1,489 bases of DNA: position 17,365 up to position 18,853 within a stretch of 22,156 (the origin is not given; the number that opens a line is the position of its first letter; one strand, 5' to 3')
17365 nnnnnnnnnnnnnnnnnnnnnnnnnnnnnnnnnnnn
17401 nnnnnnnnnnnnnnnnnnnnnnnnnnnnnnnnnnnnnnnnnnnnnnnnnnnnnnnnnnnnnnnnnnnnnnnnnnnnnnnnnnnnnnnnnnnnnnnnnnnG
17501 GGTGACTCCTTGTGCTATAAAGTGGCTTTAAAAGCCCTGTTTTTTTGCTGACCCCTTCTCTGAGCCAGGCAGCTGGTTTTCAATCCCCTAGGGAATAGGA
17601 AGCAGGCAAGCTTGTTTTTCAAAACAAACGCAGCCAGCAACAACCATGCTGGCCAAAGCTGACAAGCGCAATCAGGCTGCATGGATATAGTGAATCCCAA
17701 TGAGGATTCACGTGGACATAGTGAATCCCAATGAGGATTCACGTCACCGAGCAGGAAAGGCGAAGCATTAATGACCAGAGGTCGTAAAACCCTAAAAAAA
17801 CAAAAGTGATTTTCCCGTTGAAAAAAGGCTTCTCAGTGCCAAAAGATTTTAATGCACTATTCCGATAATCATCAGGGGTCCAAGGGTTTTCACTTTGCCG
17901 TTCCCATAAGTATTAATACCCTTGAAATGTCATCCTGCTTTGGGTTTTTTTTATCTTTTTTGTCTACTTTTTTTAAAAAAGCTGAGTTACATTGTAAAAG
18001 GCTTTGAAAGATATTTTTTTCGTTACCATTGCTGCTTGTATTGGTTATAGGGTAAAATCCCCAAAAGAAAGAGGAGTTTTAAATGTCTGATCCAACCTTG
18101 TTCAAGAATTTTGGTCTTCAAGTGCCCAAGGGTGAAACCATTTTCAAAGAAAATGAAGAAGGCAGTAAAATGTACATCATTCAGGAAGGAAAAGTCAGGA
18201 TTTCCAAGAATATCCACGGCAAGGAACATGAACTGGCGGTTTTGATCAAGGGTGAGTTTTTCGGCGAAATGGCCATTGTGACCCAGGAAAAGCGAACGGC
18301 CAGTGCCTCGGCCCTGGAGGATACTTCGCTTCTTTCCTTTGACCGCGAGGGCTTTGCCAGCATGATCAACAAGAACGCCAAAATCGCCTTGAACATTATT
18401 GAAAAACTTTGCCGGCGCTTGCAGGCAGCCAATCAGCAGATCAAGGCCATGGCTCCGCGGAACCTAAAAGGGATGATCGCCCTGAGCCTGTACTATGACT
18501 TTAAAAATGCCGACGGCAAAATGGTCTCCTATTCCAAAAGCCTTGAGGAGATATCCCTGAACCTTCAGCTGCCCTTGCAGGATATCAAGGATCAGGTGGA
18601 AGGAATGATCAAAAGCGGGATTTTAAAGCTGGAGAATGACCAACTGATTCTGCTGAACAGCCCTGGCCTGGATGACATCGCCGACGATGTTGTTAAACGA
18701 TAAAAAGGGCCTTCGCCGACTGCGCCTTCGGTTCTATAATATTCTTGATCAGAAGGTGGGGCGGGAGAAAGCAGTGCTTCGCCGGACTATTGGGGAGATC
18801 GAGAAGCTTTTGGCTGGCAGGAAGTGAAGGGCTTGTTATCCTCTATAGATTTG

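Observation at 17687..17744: Second locus of the same palindrome family, 2x tandem, in the divergent region between an LTD lipoprotein gene and a Crp/Fnr-type regulator gene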

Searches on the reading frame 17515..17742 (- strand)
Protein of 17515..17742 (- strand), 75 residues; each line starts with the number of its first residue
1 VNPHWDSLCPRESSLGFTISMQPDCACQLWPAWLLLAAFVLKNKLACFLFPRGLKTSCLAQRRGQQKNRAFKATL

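Call 80: search_protein_families(library=padloc, proteins=[window:17515-17742:-], max_evalue=0.01)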
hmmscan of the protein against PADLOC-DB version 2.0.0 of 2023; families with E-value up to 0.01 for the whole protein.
window:17515-17742:- (75 aa): 0 families

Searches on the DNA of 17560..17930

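Call 45: search_rna_families(source=window, start=17560, end=17930, threshold=evalue, max_evalue=10)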
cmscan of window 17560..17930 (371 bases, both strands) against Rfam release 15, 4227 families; matches with E-value up to 10: 5.
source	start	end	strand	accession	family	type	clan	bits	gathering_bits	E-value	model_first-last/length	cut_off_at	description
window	17567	17652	+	RF02959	DUF3085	Cis-reg;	-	19.9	40.6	0.31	1-76/76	no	DUF3085 RNA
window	17830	17918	-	RF03149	RAGATH-12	Gene; sRNA;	-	15.2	75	1.5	1-78/78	no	RAGATH-12 RNA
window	17787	17881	-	RF00055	SNORD96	Gene; snRNA; snoRNA; CD-box;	CL00072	14.7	43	8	1-85/85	no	Small nucleolar RNA SNORD96 family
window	17600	17640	-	RF03668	mir-1788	Gene; miRNA;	-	13.1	57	5.7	1-77/77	no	mir-1788 microRNA precursor family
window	17743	17921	-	RF02188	ST7-OT4_2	Gene; lncRNA;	-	11.6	55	8.6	1-172/172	no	ST7 overlapping transcript 4 conserved region 2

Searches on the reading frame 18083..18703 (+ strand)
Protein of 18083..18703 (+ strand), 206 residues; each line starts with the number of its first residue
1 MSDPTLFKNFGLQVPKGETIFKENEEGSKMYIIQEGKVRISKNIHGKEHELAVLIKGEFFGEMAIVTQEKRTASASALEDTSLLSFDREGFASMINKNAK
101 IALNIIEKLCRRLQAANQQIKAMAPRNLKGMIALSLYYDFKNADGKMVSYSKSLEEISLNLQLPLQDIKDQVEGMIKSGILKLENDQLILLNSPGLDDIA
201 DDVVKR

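Call 8: search_protein_families(library=pfam, proteins=[window:18083-18703:+])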
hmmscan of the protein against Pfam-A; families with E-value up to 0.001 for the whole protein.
window:18083-18703:+ (206 aa): 1 family
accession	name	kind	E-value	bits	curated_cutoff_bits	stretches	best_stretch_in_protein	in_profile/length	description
PF00027.35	cNMP_binding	-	5e-26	90.9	27.5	1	13-98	3-89/89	Cyclic nucleotide-binding domain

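Call 11: find_encoding_contigs(protein=window:18083-18703:+, flank=10000, max_places=10)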
Protein window:18083-18703:+ (206 aa): 2 contigs read that carry it; 2 places shown.
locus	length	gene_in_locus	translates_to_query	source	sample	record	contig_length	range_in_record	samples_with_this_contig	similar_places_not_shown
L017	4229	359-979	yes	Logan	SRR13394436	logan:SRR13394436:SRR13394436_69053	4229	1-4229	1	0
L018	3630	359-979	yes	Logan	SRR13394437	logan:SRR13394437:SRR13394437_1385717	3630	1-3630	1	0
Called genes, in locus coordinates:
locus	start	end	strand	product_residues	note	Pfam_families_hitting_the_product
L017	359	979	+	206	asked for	PF00027:cNMP_binding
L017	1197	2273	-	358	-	PF02540:NAD_synthase (weak), PF03054:tRNA_Me_trans, PF24167:DUF7411 (faint), PF20259:tRNA_Me_trans_M, PF20258:tRNA_Me_trans_C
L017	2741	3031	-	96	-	-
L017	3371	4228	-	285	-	?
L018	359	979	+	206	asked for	PF00027:cNMP_binding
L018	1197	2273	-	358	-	PF02540:NAD_synthase (weak), PF03054:tRNA_Me_trans, PF24167:DUF7411 (faint), PF20259:tRNA_Me_trans_M, PF20258:tRNA_Me_trans_C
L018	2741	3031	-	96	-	-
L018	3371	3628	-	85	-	?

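Call 48: search_protein_families(library=pfam, proteins=[window:18083-18703:+], max_evalue=5)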
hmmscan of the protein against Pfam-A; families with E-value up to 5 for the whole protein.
window:18083-18703:+ (206 aa): 2 families
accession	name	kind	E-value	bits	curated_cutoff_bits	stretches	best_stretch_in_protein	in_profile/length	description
PF00027.35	cNMP_binding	-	5e-26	90.9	27.5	1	13-98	3-89/89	Cyclic nucleotide-binding domain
PF12717.13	Cnd1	-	0.012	16.2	26.4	1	92-119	124-151/162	non-SMC mitotic condensation complex subunit 1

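Call 49: search_protein_families(library=ncbifam, proteins=[window:18083-18703:+], max_evalue=1)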
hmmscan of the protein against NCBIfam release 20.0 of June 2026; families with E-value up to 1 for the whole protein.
window:18083-18703:+ (206 aa): 14 families
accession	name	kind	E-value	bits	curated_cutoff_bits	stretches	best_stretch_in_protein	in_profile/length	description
NF008732.0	PRK11753.1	equivalog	8.4e-13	48.3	266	1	14-137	28-153/214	cAMP-activated global transcriptional regulator CRP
TIGR03896.1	cyc_nuc_ocin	subfamily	3e-11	43.2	161.05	1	14-111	166-264/317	bacteriocin-type transport-associated protein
NF006901.0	PRK09392.1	equivalog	1.2e-10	41.1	211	1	11-131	32-152/236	transcriptional activator FtrB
NF041163.2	encap_f2b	equivalog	9.7e-09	34.8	400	1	14-118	100-206/450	family 2B encapsulin nanocompartment shell protein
NF058543.1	ActPatMycb56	equivalog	2.3e-08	33.3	460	1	12-117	22-126/317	acetyltransferase Pat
TIGR03697.1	NtcA_cyano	equivalog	5.9e-08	32.7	244.95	1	17-131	1-118/193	global nitrogen regulator NtcA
NF052518.1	TransRegLdrP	equivalog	5.3e-07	29.8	300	1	15-135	5-119/195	transcriptional regulator LdrP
NF010499.0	PRK13918.1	equivalog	5.3e-06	26.1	274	1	27-136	29-132/205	CRP/FNR family transcriptional regulator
NF007707.0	PRK10402.1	subfamily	0.00035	20.2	180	1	15-117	37-136/226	transcriptional regulator YeiL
NF053664.1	TransRegPtrACyano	equivalog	0.00069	19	300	1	29-128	29-122/196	Crp/Fnr family transcriptional regulator PtrA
NF050806.1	TransRegFixKCaul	equivalog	0.00083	18.6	300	1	15-126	29-138/215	transcriptional regulator FixK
NF008365.0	PRK11161.1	subfamily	0.0021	17.4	228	1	14-133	52-171/250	fumarate/nitrate reduction transcriptional regulator Fnr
NF050815.1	TransActFtrBCaul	equivalog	0.0021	17.3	300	1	13-123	36-146/251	transcriptional activator FtrB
NF045989.1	TransRegFnrLRhodb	equivalog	0.013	14.7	300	1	17-136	44-161/245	transcriptional regulator FnrL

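Call 50: search_solved_structures(query=window:18083-18703:+, max_evalue=0.01, show_alignments=2)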
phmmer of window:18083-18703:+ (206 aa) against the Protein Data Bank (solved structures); distinct sequences matched with E-value up to 0.01: 168 (the best 60 are shown).
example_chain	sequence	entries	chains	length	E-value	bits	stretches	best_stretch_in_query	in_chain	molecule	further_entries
9ya0_MA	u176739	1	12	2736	7.5e-27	97.8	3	17-94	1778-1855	PCR12, TGME49_219070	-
5dyk_A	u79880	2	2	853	8e-24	87.9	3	15-101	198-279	CGMP-dependent protein kinase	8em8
4rz7_A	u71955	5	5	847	8.5e-24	87.9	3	16-102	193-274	cGMP-dependent protein kinase, putative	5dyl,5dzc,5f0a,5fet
5ezr_A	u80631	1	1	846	8.5e-24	87.8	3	16-102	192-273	cGMP-dependent protein kinase, putative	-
9p74_A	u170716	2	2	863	9.4e-24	87.7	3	16-102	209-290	cGMP-dependent protein kinase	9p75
4ev0_A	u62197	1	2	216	3.8e-19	72.7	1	14-138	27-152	Transcription regulator, Crp family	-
5kbf_A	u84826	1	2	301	5.7e-19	72.1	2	10-96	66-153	CAMP-dependent protein kinase regulatory subunit, putative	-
3h3u_A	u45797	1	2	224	6.9e-17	65.3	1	13-193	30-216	PROBABLE TRANSCRIPTIONAL REGULATORY PROTEIN (PROBABLY CRP/FNR-FAMILY)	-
3mzh_A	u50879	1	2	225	7e-17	65.3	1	13-193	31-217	PROBABLE TRANSCRIPTIONAL REGULATORY PROTEIN (PROBABLY CRP/FNR-FAMILY)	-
3d0s_A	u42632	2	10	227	7.2e-17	65.3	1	13-193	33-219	TRANSCRIPTIONAL REGULATORY PROTEIN | PROBABLE TRANSCRIPTIONAL REGULATORY PROTEIN (PROBABLY CRP/ FNR-FAMILY)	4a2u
3shr_A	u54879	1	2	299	7.5e-17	65.2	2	16-96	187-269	cGMP-dependent protein kinase 1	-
3i54_A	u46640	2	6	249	9.6e-17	64.9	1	13-193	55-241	Transcriptional regulator, Crp/Fnr family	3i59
6rsx_A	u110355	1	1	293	1.3e-16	64.5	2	18-100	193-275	Regulatory Subunit of Protein Kinase A (cAMP-dependent) from Euglena gracilis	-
4z07_A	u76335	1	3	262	3.7e-16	62.9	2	13-98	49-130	cGMP-dependent protein kinase 1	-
7lv3_A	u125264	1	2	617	6.3e-16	62.2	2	13-98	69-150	Isoform Beta of cGMP-dependent protein kinase 1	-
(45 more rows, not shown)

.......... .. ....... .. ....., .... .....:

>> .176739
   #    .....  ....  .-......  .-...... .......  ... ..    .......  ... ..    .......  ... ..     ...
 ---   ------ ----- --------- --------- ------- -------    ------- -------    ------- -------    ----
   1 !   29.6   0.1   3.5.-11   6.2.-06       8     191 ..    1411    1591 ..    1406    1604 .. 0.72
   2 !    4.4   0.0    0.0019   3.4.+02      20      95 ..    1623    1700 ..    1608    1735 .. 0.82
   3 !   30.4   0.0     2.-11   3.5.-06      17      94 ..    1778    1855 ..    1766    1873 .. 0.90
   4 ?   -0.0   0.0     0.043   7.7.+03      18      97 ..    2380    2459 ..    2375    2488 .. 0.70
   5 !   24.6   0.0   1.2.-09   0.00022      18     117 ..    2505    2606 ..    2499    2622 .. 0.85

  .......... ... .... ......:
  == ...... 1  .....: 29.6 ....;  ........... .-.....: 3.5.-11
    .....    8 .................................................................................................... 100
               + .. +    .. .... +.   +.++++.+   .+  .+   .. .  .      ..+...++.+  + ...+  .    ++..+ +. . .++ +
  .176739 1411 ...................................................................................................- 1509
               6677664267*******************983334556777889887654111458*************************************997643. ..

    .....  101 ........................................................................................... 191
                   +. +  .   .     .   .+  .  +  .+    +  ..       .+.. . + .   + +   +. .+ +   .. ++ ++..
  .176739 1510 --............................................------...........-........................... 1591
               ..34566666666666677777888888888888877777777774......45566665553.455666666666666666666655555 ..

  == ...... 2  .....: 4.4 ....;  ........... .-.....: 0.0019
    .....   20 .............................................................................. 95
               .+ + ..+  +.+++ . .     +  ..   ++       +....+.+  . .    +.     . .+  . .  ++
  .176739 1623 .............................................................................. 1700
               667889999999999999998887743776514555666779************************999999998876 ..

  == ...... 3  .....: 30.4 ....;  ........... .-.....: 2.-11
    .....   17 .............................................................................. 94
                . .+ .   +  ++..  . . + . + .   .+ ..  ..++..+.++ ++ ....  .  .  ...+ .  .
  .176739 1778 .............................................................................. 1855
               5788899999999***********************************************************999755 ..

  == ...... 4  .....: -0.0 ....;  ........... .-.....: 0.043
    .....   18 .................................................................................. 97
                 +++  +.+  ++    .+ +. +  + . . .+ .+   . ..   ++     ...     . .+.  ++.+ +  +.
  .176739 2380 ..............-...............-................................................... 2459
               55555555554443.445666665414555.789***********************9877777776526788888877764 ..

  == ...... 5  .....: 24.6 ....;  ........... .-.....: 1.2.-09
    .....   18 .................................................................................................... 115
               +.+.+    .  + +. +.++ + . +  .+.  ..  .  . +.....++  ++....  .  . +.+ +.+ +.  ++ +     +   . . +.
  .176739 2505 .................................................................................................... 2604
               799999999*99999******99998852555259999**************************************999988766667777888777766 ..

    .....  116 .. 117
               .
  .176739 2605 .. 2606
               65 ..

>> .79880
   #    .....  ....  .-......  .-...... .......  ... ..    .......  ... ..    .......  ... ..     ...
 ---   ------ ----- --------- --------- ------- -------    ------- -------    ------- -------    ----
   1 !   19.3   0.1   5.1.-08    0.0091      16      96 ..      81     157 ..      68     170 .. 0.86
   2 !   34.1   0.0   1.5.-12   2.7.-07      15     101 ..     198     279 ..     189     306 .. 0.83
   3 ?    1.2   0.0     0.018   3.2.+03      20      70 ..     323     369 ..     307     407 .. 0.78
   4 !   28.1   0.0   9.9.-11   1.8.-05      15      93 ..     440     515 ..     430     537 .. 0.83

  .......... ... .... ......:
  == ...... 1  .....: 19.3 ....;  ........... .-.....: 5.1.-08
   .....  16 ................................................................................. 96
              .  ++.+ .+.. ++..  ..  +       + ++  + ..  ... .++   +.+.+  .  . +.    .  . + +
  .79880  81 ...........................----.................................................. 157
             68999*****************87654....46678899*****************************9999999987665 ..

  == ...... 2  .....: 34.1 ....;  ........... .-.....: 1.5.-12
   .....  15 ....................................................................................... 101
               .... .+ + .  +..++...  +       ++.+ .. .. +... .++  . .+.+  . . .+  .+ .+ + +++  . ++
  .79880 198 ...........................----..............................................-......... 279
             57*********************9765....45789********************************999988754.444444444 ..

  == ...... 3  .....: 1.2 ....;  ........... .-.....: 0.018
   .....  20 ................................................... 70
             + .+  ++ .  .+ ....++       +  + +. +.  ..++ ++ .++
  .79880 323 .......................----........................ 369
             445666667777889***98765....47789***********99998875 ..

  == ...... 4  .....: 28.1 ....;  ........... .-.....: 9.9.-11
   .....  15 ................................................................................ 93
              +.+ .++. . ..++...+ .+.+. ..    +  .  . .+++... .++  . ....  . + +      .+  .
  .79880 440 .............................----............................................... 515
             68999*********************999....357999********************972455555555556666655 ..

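Call 80: search_protein_families(library=padloc, proteins=[window:18083-18703:+], max_evalue=0.01)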
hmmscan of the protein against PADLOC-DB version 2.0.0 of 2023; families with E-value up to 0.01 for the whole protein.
window:18083-18703:+ (206 aa): 5 families
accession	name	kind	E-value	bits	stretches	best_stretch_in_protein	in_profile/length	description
PDLC00731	Effector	-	2.4e-14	51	1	13-123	44-151/306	TIR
PDLC02371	PycTIR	-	5.9e-13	46.8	1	13-123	41-148/288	-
PDLC00732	Effector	-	5.1e-11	40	1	14-125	41-149/301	TIR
PDLC00734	PycC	-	2.2e-09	34.9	1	14-115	38-141/374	Pycsar cyclase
PDLC04826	PDC-S02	-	0.005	14.5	1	99-141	55-97/222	-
